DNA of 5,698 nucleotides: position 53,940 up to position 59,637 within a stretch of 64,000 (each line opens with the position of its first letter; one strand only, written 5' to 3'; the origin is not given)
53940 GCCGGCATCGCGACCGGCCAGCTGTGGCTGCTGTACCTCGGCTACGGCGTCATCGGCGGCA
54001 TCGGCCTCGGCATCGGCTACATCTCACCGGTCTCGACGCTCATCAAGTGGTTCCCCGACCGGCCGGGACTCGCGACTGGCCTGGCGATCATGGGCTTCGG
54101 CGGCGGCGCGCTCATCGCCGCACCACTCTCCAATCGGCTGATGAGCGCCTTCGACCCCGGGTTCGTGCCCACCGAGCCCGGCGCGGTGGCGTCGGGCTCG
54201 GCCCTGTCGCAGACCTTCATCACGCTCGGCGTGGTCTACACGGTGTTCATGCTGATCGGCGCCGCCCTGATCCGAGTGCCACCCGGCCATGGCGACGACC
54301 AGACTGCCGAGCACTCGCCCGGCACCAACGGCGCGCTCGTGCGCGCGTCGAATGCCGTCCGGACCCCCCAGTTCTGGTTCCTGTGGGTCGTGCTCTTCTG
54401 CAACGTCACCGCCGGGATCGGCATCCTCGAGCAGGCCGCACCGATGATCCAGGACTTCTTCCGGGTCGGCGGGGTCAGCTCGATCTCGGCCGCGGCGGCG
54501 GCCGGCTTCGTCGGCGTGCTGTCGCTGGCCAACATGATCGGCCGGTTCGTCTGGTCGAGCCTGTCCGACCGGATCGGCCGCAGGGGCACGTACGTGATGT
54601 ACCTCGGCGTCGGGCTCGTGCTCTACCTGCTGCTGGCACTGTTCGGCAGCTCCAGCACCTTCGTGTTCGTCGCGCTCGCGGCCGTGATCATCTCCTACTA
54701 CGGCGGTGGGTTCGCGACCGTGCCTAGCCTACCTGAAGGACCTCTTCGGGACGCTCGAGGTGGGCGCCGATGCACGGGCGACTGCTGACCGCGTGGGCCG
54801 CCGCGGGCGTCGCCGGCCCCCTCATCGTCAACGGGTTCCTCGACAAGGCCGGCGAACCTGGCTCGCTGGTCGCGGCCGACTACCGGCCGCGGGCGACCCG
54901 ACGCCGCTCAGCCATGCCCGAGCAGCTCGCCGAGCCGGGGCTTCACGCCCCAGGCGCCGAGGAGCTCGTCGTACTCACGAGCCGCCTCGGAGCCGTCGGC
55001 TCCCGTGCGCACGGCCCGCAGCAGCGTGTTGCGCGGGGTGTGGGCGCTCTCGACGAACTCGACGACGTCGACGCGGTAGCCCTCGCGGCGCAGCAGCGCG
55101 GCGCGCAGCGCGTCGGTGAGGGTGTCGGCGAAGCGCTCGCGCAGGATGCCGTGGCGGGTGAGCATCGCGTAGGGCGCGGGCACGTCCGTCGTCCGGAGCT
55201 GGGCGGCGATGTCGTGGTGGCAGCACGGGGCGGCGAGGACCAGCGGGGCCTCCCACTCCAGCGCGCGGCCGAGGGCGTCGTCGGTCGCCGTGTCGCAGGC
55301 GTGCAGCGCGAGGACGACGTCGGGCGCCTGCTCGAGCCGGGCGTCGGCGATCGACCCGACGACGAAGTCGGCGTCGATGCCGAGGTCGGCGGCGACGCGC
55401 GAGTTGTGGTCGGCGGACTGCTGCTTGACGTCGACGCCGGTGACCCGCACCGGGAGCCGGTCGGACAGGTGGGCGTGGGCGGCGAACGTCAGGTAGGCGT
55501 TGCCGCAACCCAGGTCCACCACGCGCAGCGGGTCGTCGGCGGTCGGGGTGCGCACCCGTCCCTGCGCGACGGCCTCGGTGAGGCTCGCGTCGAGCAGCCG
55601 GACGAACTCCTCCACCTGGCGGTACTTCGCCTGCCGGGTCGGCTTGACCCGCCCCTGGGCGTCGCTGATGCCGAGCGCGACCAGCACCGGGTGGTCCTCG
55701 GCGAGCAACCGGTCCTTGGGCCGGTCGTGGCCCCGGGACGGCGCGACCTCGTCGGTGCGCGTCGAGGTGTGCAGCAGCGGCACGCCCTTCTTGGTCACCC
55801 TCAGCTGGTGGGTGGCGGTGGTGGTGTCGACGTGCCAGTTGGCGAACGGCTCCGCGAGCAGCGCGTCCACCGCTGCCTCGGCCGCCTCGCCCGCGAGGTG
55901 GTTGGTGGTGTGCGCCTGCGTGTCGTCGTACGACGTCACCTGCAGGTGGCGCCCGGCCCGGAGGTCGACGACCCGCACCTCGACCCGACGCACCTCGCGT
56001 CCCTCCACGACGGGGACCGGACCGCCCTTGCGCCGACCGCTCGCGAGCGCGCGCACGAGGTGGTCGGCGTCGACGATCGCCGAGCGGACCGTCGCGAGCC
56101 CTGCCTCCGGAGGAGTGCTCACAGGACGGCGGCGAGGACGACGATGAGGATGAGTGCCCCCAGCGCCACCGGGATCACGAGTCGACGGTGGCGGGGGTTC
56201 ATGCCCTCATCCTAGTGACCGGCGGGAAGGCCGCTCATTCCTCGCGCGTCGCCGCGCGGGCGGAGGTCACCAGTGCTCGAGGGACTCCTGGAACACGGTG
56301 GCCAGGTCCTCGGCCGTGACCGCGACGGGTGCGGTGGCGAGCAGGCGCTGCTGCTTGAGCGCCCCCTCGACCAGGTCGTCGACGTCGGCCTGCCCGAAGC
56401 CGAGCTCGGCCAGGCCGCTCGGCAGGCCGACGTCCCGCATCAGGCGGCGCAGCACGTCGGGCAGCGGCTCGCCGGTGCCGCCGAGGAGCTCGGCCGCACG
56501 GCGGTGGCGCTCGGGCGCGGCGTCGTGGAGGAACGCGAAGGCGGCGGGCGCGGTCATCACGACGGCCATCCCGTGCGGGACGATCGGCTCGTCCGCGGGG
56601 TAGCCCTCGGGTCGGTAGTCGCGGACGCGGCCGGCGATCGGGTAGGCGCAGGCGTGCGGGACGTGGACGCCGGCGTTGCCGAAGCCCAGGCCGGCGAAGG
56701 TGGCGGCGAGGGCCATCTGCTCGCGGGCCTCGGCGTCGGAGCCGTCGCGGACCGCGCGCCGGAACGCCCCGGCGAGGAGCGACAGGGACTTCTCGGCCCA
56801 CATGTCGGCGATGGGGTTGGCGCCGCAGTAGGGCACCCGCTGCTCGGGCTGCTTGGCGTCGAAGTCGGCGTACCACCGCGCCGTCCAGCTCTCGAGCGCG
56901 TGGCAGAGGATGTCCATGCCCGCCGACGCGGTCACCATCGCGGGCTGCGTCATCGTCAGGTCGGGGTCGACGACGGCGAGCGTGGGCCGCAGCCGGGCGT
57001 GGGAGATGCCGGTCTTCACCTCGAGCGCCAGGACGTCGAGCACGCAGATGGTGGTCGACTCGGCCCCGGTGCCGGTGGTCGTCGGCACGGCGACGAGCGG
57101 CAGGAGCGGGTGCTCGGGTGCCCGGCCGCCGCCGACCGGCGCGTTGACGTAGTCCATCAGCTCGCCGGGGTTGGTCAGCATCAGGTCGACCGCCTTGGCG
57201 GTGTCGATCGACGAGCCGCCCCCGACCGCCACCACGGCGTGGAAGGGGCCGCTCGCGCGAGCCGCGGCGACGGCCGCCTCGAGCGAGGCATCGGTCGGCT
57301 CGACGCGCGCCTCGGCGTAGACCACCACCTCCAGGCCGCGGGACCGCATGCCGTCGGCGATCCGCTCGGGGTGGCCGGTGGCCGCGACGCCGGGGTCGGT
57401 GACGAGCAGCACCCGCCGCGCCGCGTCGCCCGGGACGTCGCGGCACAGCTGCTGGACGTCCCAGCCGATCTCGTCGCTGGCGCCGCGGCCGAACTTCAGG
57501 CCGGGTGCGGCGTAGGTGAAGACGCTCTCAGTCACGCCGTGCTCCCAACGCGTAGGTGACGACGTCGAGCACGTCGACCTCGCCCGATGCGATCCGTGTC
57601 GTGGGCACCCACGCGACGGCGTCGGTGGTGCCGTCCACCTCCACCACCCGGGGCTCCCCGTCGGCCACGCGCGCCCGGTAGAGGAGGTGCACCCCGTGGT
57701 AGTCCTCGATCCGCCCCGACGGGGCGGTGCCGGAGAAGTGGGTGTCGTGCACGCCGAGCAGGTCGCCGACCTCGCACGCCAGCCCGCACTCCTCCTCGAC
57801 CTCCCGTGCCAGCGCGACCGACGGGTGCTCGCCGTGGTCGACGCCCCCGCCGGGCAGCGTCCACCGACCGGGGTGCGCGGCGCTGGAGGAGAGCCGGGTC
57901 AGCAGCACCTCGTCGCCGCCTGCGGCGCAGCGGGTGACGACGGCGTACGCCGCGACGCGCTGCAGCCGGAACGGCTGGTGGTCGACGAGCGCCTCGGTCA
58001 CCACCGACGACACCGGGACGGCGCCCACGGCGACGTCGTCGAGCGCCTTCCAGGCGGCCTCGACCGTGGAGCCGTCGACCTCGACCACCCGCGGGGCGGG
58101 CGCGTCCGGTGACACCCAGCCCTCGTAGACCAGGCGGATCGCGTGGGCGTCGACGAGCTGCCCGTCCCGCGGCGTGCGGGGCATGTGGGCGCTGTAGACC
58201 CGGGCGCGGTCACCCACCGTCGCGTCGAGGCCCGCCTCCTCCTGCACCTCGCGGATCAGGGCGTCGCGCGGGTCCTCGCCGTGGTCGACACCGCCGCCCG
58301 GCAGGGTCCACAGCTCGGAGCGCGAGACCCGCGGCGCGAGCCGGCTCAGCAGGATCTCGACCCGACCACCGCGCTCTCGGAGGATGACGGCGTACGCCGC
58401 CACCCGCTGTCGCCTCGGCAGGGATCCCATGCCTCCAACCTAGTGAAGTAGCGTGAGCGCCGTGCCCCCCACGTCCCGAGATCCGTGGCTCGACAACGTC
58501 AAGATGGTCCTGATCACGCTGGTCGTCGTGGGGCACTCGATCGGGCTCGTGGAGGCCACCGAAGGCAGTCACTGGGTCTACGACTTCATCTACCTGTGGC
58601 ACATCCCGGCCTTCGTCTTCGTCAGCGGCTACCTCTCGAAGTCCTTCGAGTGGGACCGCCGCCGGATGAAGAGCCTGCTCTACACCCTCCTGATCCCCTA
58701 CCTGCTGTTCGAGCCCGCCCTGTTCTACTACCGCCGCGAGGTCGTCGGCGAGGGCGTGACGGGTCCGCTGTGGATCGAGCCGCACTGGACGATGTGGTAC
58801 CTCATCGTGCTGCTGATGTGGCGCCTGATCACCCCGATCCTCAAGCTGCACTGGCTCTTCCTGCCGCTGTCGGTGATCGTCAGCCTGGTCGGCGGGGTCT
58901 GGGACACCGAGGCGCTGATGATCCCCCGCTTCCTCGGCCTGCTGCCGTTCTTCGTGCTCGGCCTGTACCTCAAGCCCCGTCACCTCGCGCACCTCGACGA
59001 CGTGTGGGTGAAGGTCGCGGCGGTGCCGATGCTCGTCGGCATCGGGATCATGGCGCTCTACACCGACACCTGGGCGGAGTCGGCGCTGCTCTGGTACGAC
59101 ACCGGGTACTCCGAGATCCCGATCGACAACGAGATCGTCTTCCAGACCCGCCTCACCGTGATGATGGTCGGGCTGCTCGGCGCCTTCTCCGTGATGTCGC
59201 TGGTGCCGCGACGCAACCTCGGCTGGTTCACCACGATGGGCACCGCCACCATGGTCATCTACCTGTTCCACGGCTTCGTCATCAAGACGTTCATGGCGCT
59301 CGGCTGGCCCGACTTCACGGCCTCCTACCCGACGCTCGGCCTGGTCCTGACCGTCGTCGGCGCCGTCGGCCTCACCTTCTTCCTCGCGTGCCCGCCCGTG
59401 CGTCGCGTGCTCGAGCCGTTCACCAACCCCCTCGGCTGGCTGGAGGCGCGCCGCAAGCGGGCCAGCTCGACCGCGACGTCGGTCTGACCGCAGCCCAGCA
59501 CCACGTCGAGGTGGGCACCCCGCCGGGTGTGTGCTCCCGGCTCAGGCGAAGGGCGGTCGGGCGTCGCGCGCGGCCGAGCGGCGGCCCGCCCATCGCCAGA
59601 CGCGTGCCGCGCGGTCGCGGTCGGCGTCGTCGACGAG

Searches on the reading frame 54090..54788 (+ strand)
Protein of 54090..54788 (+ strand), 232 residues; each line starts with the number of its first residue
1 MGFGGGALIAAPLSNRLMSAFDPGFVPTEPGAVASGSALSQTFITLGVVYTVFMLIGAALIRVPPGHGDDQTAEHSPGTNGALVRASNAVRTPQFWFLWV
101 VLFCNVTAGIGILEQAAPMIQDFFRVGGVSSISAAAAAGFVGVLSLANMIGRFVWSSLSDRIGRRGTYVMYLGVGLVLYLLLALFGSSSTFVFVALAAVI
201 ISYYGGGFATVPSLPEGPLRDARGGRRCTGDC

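Call 57: search_protein_families(library=pfam, proteins=[window:54090-54788:+], max_evalue=0.00001)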
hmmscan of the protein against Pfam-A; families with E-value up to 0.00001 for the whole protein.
window:54090-54788:+ (232 aa): 2 families
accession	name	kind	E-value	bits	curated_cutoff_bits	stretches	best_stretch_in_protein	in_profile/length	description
PF07690.21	MFS_1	-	5.8e-15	55.5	33.4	1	1-212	128-314/347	Major Facilitator Superfamily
PF13347.12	MFS_2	-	3.5e-08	32.9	27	1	31-209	163-334/427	MFS/sugar transport protein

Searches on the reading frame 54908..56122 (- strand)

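Call 58: search_protein_families(library=pfam, proteins=[window:54908-56122:-], max_evalue=0.00001)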
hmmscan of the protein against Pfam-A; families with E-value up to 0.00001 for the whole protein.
window:54908-56122:- (404 aa): 4 families
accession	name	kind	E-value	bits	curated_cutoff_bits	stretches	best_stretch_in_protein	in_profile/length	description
PF13679.12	Methyltransf_32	-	4.2e-32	111.5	27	1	166-308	2-143/143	Methyltransferase domain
PF13649.12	Methyltransf_25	-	7.8e-08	33.3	27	1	201-288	1-86/97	Methyltransferase domain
PF13847.12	Methyltransf_31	-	2.8e-06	27.5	27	1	198-281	4-89/145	Methyltransferase domain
PF05206.20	TRM13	-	6.2e-06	26.4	26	0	200-308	21-146/257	Methyltransferase TRM13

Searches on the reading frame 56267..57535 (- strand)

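Call 58: search_protein_families(library=pfam, proteins=[window:56267-57535:-], max_evalue=0.00001)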
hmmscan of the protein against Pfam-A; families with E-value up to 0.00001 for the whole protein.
window:56267-57535:- (422 aa): 3 families
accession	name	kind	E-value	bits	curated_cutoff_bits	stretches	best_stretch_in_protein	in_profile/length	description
PF00465.25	Fe-ADH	-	2.7e-41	141.4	31.3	1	15-191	6-168/168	Iron-containing alcohol dehydrogenase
PF25137.1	ADH_Fe_C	-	3.6e-30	105.6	27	1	238-418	20-193/194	Fe-containing alcohol dehydrogenase family, C-terminal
PF13685.12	Fe-ADH_2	-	5.3e-08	33.4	28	1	38-116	18-93/149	Iron-containing alcohol dehydrogenase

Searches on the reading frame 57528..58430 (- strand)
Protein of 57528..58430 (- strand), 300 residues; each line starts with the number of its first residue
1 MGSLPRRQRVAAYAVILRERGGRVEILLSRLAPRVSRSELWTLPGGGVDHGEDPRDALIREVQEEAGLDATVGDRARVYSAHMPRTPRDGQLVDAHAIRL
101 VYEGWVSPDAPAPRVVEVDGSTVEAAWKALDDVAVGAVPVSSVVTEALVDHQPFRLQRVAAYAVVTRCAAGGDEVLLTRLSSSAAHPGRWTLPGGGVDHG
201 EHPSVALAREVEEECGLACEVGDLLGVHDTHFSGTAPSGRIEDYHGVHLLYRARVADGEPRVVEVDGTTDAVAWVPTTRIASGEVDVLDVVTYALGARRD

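Call 58: search_protein_families(library=pfam, proteins=[window:57528-58430:-], max_evalue=0.00001)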
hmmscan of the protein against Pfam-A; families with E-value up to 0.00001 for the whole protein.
window:57528-58430:- (300 aa): 3 families
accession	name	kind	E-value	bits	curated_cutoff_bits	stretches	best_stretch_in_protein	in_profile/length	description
PF00293.34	NUDIX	-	4.2e-37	127.6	21.1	2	158-280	3-118/134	NUDIX domain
PF14815.12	NUDIX_4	-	1.2e-06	28.7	35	0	15-76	4-59/113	NUDIX domain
PF22327.2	Nudt16-like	-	5.7e-06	26.8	27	0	188-221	33-67/161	U8 snoRNA-decapping enzyme-like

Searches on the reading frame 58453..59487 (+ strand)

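Call 58: search_protein_families(library=pfam, proteins=[window:58453-59487:+], max_evalue=0.00001)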
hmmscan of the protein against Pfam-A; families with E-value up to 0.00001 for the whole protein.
window:58453-59487:+ (344 aa): 1 family
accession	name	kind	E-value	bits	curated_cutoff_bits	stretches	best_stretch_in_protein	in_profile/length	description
PF01757.29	Acyl_transf_3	-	3.5e-21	76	31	1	11-307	2-324/326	Acyltransferase domain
